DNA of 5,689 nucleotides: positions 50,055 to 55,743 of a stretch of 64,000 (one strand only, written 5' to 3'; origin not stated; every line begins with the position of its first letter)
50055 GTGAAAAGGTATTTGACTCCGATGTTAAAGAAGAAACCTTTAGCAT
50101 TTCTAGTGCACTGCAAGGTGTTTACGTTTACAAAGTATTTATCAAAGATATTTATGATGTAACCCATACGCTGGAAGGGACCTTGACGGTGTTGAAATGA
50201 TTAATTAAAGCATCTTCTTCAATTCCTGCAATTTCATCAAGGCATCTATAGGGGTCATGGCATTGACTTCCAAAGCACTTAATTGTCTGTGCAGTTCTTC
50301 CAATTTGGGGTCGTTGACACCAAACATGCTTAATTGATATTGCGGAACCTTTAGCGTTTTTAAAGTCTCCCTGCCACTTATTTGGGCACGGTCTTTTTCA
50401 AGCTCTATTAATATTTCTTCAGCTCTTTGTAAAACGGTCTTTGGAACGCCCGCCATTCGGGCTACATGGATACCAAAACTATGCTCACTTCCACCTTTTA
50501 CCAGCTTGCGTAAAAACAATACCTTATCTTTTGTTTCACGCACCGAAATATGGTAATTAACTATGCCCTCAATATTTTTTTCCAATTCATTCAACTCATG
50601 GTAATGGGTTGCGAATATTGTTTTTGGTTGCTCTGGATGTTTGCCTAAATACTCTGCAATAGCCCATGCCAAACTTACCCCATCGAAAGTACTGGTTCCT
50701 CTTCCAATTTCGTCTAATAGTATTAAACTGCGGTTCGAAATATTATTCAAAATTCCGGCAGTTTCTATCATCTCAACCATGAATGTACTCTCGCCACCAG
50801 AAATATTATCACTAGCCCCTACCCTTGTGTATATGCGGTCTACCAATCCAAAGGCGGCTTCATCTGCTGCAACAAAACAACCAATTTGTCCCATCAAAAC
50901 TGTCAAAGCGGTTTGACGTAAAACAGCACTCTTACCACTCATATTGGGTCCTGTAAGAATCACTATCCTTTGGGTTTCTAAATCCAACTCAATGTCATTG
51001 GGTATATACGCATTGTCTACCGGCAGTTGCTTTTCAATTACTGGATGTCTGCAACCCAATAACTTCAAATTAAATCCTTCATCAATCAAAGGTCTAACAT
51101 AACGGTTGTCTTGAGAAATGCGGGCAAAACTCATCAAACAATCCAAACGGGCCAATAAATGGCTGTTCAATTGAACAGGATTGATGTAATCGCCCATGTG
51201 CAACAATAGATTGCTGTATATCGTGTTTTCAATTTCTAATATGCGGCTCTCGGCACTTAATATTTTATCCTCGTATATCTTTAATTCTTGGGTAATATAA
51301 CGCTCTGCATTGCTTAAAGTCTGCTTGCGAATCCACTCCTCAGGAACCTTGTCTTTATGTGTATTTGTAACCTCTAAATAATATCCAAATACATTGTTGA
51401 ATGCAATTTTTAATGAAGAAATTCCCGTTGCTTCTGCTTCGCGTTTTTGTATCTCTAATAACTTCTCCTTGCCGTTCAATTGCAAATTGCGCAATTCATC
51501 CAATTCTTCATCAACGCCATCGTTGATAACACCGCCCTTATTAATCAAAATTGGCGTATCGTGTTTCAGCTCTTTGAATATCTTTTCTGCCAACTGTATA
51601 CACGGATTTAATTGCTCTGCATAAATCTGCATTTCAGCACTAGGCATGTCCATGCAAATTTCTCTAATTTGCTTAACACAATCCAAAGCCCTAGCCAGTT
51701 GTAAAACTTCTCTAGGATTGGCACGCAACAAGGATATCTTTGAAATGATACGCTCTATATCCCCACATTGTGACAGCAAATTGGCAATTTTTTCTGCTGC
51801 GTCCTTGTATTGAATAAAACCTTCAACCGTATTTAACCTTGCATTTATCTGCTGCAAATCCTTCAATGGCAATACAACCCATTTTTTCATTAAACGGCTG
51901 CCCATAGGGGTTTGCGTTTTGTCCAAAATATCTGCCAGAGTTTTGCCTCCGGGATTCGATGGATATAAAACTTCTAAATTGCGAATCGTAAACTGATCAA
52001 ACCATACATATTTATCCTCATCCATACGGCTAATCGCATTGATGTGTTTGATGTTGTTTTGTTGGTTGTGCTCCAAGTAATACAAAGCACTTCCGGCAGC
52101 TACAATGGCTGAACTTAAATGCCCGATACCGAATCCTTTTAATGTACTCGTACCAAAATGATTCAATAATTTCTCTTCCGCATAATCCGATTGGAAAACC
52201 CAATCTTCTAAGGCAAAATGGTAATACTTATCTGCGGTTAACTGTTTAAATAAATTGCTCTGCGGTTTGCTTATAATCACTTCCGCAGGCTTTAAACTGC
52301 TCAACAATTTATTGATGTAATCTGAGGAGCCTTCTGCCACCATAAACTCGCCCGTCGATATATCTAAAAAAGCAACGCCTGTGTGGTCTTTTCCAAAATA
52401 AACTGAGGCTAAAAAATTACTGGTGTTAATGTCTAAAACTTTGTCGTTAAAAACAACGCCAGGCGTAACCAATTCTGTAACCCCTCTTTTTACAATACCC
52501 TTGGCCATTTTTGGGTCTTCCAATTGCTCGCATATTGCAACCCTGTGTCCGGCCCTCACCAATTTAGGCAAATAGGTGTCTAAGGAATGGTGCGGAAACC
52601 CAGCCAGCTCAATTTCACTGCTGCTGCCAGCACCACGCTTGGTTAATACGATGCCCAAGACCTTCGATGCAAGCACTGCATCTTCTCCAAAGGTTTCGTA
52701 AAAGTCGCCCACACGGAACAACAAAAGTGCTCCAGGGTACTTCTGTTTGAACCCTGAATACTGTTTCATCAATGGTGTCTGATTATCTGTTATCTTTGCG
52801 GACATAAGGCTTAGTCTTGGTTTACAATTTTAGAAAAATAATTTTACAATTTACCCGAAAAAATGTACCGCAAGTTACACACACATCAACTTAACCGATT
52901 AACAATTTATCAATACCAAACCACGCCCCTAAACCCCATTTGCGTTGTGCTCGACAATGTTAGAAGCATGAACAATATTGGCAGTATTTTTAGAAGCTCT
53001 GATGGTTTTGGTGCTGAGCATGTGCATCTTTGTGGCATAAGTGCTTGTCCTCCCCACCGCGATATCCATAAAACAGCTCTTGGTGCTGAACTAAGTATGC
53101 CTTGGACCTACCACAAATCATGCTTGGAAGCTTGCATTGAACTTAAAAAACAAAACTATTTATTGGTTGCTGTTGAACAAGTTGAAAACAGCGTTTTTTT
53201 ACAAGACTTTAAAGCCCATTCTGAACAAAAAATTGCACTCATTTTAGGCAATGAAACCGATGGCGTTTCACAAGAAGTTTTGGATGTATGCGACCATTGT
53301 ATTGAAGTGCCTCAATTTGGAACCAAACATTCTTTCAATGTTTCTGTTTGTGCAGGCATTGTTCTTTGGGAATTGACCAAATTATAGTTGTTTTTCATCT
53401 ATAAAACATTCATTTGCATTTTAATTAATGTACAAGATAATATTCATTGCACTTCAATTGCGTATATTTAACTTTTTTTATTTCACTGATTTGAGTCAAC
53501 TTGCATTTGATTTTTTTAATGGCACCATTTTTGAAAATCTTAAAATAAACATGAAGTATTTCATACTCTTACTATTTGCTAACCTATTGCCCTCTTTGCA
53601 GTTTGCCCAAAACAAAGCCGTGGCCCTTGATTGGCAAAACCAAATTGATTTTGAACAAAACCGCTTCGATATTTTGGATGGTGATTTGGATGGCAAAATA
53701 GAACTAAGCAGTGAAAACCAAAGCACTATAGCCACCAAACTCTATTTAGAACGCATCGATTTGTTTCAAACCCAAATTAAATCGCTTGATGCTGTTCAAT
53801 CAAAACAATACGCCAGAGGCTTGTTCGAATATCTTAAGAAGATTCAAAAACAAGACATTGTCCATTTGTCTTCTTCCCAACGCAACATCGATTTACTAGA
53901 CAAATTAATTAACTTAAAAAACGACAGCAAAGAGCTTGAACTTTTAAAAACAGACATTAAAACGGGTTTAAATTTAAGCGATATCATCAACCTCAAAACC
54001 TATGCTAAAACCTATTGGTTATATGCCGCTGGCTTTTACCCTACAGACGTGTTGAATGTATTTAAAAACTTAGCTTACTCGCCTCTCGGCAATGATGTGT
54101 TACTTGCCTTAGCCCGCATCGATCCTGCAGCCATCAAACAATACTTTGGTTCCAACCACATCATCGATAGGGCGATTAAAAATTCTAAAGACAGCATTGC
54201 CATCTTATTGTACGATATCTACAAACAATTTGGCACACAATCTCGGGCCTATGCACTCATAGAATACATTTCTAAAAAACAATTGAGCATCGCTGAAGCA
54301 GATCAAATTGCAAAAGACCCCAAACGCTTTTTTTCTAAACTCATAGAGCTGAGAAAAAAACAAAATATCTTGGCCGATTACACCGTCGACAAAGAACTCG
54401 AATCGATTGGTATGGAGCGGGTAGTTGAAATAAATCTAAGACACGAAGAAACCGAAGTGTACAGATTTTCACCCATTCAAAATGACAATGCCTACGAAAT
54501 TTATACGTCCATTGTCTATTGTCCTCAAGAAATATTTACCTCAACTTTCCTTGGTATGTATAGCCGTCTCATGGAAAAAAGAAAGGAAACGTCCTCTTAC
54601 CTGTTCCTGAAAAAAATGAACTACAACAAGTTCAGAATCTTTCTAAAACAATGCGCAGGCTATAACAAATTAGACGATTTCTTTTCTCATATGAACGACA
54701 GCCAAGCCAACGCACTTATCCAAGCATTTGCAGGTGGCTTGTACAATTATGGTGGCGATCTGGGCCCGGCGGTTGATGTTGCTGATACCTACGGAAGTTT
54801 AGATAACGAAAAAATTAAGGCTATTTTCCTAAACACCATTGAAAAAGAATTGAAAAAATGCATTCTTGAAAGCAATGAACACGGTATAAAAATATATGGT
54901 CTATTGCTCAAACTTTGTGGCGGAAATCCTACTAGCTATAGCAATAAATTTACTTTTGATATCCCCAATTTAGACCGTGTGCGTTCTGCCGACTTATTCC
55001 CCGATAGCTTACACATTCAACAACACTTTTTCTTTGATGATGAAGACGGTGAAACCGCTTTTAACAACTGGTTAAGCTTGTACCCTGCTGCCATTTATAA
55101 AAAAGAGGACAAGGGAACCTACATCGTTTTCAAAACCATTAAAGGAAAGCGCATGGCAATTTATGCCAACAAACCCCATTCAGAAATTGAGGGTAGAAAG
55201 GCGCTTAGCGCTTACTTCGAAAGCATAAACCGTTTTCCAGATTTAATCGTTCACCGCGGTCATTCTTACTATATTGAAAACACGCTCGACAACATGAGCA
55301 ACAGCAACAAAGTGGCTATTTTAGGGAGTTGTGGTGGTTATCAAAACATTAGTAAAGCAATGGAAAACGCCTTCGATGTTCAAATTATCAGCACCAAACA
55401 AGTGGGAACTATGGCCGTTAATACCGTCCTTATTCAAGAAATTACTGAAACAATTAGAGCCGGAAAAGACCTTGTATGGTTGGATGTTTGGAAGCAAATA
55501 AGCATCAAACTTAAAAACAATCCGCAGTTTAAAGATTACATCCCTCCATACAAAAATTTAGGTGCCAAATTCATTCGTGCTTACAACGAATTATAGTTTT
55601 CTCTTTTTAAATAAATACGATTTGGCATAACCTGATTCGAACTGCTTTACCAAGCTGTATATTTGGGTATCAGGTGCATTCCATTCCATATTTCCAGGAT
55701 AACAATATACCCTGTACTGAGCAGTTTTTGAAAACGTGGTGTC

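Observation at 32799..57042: Two paralogous GT-C (ArnT/PMT-like) membrane glycosyltransferases, each convergent with and abutting a large secreted protein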

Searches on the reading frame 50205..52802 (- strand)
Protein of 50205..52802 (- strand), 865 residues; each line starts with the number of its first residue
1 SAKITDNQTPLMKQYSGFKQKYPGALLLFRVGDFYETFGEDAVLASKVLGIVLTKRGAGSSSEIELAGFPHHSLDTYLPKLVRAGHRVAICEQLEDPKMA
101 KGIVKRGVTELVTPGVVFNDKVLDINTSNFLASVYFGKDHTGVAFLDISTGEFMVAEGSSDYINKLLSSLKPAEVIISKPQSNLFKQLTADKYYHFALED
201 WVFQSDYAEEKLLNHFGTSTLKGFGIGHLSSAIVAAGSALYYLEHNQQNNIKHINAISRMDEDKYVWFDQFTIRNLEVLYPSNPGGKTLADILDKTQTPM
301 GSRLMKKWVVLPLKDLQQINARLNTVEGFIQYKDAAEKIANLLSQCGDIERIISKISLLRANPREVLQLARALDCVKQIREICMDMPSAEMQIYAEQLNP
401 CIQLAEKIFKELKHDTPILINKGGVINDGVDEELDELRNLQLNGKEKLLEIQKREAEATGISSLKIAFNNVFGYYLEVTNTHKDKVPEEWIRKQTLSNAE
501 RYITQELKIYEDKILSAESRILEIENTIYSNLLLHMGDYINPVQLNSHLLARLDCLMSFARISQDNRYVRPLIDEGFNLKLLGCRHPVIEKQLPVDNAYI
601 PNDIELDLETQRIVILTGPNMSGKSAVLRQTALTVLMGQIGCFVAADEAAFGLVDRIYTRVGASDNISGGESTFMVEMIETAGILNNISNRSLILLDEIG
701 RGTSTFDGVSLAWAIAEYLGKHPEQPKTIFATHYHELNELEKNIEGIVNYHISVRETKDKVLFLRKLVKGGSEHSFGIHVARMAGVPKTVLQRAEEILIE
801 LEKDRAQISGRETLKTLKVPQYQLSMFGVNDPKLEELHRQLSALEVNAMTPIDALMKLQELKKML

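Call 12: search_protein_families(library=pfam, proteins=[window:50205-52802:-], max_evalue=0.01)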
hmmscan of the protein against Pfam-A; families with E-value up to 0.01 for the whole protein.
window:50205-52802:- (865 aa): 5 families
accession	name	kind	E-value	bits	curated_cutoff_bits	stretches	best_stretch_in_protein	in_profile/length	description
PF00488.27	MutS_V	-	1.3e-76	257.2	30.2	1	614-802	1-188/188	MutS domain V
PF05192.23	MutS_III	-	5.1e-41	141.6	34.1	1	272-560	2-194/194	MutS domain III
PF01624.25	MutS_I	-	6.6e-41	139.5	20.6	1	9-120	1-112/113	MutS domain I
PF05190.23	MutS_IV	-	9e-30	103.2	22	1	429-519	1-91/92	MutS family domain IV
PF05188.22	MutS_II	-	1.8e-20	74.1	25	1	129-254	1-132/133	MutS domain II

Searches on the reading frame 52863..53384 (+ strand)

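Call 12: search_protein_families(library=pfam, proteins=[window:52863-53384:+], max_evalue=0.01)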
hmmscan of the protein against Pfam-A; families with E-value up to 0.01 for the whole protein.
window:52863-53384:+ (174 aa): 1 family
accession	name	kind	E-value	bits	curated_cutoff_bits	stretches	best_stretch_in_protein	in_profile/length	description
PF00588.24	SpoU_methylase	-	2.1e-35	122.3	29.7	1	26-169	2-142/142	SpoU rRNA Methylase family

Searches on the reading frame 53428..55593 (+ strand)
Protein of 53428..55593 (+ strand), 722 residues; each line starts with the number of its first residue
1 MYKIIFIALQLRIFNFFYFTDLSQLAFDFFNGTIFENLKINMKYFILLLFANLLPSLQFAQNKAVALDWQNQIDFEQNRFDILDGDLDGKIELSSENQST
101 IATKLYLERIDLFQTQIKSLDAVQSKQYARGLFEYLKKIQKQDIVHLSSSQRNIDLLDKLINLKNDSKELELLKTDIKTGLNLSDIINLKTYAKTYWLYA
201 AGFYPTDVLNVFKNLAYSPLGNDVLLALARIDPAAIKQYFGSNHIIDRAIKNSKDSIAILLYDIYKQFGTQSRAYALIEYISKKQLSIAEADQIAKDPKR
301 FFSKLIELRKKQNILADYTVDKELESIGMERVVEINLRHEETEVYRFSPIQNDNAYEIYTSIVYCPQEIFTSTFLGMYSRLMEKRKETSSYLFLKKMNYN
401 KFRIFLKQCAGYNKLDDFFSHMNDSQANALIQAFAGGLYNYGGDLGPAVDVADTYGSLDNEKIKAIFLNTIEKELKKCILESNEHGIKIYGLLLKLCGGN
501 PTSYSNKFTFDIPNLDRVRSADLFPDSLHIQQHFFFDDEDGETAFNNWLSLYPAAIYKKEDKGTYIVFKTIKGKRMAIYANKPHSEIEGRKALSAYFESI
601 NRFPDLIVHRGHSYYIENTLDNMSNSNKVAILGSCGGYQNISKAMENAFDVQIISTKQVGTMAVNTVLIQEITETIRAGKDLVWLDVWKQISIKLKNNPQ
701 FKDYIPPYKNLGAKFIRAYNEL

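Call 8: search_protein_families(library=pfam, proteins=[window:53428-55593:+], max_evalue=0.1)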
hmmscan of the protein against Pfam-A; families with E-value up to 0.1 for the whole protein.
window:53428-55593:+ (722 aa): 1 family
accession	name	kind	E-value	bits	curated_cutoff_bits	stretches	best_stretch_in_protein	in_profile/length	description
PF07685.20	GATase_3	-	0.023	14.7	27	1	622-670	70-119/196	CobB/CobQ-like glutamine amidotransferase domain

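Call 9: search_protein_families(library=ncbifam, proteins=[window:53428-55593:+], max_evalue=0.1)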
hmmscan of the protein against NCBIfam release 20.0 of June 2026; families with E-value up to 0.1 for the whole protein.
window:53428-55593:+ (722 aa): 2 families
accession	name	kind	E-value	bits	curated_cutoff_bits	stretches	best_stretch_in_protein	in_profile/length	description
NF052318.1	T9SS_sortase_N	equivalog_domain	0.0061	16.7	40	1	42-81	1-40/140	type IX secretion system sortase PorU, long form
NF001989.1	PRK00784.1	equivalog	0.0093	14.7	273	1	625-673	318-366/480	cobyric acid synthase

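Call 56: find_homologous_proteins(query=window:53551-55593:+)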
Query window:53551-55593:+ (681 aa): 245 proteins with E <= 0.001 among 8000 candidates; the best 120 are listed.
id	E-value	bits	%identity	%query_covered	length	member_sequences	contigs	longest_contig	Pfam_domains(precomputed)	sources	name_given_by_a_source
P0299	0.0e+0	1481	96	100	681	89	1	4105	-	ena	-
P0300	0.0e+0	1201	78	96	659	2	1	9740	-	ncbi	-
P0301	0.0e+0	1200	75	100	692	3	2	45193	-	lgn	-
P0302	0.0e+0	1171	75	100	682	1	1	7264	-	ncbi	-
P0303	0.0e+0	1171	74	100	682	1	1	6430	-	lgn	-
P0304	0.0e+0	1167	76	97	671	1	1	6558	-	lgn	-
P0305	0.0e+0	1159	75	97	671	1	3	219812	-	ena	-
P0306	0.0e+0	1159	74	100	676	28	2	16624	-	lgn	-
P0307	0.0e+0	1157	75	99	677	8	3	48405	-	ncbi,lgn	-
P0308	0.0e+0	1136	72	100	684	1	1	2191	-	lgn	-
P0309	0.0e+0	1132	73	97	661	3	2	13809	-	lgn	-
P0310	0.0e+0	1124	73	96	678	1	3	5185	-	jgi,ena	-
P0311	0.0e+0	1120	72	98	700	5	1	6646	-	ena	-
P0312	0.0e+0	1116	70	100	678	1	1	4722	-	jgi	jgi:hypothetical protein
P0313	0.0e+0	1111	71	97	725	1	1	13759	-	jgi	jgi:hypothetical protein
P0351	1.2e-292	990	65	97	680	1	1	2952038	-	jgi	jgi:hypothetical protein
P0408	6.6e-127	443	36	100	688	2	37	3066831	-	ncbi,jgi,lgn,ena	-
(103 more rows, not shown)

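Call 57: find_encoding_contigs(protein=P0351, flank=8000, max_places=1)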
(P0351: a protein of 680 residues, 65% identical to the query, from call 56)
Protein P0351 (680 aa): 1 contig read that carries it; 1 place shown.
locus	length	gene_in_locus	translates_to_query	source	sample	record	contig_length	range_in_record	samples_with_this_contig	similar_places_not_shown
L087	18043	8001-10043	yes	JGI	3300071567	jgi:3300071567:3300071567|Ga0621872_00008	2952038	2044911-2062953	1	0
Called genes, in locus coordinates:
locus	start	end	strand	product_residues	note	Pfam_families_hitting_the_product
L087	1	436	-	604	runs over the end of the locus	PF02518:HATPase_c (weak), PF13589:HATPase_c_3, PF01119:DNA_mis_repair, PF08676:MutL_C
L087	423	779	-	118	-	-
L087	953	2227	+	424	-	PF11013:DUF2851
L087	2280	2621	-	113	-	PF00436:SSB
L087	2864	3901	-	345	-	PF07804:HipA_C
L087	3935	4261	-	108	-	PF13657:Couple_hipA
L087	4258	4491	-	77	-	PF01381:HTH_3 (weak)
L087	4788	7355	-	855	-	PF01624:MutS_I, PF05188:MutS_II, PF05192:MutS_III, PF05190:MutS_IV, PF00488:MutS_V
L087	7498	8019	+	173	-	PF00588:SpoU_methylase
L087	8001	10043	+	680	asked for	-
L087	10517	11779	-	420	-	PF05496:RuvB_N, PF00158:Sigma54_activat (faint), PF01078:Mg_chelatase (faint), PF13191:AAA_16 (faint), PF00004:AAA, PF13173:AAA_14, PF16193:AAA_assoc_2, PF12002:MgsA_C, +2 more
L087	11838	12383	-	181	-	-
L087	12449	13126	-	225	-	PF02146:SIR2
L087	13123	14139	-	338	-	PF00535:Glycos_transf_2, PF10111:Glyco_tranf_2_2, PF13641:Glyco_tranf_2_3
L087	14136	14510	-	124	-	-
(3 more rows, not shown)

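Call 58: find_encoding_contigs(protein=P0408, flank=8000, max_places=1)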
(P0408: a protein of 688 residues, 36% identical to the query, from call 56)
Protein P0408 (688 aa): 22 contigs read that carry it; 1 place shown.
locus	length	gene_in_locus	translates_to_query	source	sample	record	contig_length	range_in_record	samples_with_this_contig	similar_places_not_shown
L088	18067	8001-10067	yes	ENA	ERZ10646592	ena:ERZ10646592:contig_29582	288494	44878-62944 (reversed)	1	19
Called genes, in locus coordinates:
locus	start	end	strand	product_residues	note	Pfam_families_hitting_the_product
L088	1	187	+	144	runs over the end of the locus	PF00072:Response_reg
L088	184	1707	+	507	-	PF00072:Response_reg, PF08447:PAS_3, PF00512:HisKA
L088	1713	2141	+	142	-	PF02518:HATPase_c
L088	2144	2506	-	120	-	PF00072:Response_reg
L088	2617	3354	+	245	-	PF00072:Response_reg, PF00165:HTH_AraC (faint), PF12833:HTH_18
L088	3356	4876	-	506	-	PF00082:Peptidase_S8, PF18962:Por_Secre_tail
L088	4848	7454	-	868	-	PF01624:MutS_I, PF05188:MutS_II, PF05192:MutS_III, PF05190:MutS_IV, PF00488:MutS_V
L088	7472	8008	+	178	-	PF00588:SpoU_methylase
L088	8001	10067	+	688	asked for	-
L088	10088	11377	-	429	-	PF01225:Mur_ligase (weak), PF08245:Mur_ligase_M, PF02875:Mur_ligase_C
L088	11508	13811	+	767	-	PF01839:FG-GAP (faint), PF13517:FG-GAP_3 (weak), PF18962:Por_Secre_tail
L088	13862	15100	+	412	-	PF01494:FAD_binding_3, PF22578:GGR_cat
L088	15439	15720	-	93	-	-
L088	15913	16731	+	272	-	PF02607:B12-binding_2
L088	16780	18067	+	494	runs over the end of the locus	PF00070:Pyr_redox (faint), PF01266:DAO (weak), PF01593:Amino_oxidase, PF13450:NAD_binding_8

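Call 67: search_solved_structures(query=A2, max_evalue=10)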
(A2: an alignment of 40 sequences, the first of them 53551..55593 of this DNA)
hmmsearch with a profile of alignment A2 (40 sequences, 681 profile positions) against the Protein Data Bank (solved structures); distinct sequences matched with E-value up to 10: 6.
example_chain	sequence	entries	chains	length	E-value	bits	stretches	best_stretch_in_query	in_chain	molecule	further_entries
5xop_A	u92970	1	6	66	0.16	13.7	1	368-416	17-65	Calcium-binding protein 1 (EhCBP1), putative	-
1jfj_A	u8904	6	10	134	0.29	12.9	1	368-421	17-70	CALCIUM-BINDING PROTEIN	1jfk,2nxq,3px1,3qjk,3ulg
2m7n_A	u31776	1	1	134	0.3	12.8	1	368-421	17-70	Calcium-binding protein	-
2m7k_A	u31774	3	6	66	0.51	12.1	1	368-417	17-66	Calcium-binding protein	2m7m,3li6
9d92_A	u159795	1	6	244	1.2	10.9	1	109-249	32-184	Z4 c3i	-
8f6q_A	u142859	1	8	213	1.2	10.9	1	105-228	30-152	C8-71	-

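Call 72: predict_structure(alignment_id=A2)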
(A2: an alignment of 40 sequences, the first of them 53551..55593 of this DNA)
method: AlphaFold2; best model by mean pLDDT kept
length: 681 residues; sequences in the alignment: 40
mean_pLDDT: 90.2   pTM: 0.84
mean pLDDT of the five models: 90.2, 89.3, 88.3, 88.3, 87.5
residues with pLDDT >= 90: 478; 70-90: 182; 50-70: 16; < 50: 5
segments of 3 or more residues with pLDDT < 50: 20-24
pLDDT, mean of each block of 10 residues (from residue 1): 77 57 68 94 87 83 94 94 93 93 82 93 92 92 94 95 92 85 94 95 92 95 96 97 97 96 96 94 94 85 92 96 84 93 95 95 90 89 94 93 89 87 93 96 94 95 89 92 93 88 90 95 97 96 93 91 89 79 89 77 85 81 90 96 94 87 89 91 88
secondary structure, 60 per line:
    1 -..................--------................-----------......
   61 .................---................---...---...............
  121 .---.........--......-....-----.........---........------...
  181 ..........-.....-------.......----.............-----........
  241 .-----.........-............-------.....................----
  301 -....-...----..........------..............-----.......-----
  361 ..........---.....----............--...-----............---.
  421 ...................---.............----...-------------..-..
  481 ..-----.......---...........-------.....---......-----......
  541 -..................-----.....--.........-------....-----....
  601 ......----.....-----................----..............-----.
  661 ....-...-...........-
elements in order: H2-19 H28-43 H55-77 H81-96 H106-121 H125-133 H136-141 H143-146 H152-160 H164-171 H178-190 H192-196 H204-210 H215-227 H233-241 H247-255 H257-268 H276-296 H302-305 H314-323 H330-343 H349-355 H361-370 H374-378 H383-394 H405-416 H420-439 H443-455 H479-482 E488-494 H498-508 E516-520 E524-529 E535-540 H542-559 E565-569 H572-580 E588-591 H597-606 E611-615 H621-636 H643-654 H670-680
